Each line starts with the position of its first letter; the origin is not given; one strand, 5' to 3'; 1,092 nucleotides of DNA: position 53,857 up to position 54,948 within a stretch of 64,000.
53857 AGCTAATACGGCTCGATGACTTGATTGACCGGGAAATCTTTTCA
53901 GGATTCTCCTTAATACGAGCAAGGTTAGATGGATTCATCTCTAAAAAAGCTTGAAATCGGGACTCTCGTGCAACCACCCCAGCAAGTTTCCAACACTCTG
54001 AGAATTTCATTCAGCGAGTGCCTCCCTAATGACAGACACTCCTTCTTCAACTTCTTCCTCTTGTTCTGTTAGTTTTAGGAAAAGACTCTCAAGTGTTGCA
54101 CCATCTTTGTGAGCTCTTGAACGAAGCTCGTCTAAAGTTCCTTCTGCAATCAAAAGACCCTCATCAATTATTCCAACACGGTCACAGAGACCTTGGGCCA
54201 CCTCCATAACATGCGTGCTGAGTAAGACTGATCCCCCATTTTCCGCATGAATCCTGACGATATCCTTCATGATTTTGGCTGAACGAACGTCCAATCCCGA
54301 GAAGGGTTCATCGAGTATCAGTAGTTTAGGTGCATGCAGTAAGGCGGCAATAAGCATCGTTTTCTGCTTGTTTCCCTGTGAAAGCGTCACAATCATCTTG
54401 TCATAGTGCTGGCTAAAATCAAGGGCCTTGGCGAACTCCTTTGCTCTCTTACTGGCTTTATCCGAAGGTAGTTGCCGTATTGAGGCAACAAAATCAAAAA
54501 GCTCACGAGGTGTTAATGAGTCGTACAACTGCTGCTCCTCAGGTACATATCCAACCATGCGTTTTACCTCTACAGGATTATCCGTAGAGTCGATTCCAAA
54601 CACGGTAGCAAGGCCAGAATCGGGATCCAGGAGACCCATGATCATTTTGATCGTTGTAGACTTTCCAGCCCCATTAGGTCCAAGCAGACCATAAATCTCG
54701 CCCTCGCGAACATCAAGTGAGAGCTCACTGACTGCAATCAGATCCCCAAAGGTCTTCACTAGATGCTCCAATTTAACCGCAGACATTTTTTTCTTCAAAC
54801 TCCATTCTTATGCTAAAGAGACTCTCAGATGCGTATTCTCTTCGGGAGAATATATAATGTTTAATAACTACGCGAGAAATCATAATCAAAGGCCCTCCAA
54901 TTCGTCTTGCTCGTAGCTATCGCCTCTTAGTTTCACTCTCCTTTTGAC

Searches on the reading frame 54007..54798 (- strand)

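Call 71: search_protein_families(library=pfam, proteins=[window:54007-54798:-], max_evalue=0.01)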
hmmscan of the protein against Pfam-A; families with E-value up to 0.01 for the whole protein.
window:54007-54798:- (263 aa): 4 families
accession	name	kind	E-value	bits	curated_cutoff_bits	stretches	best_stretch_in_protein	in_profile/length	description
PF00005.33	ABC_tran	-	5.5e-30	105.2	25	1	24-166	2-136/137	ABC transporter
PF13304.12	AAA_21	-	2.1e-12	48.2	27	1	108-196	186-298/304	AAA domain, putative AbiEii toxin, Type IV TA system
PF13401.12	AAA_22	-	0.00088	20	27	1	38-193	10-120/130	AAA domain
PF13555.12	AAA_29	-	0.0028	17.8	27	1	31-61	20-50/61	P-loop containing region of AAA domain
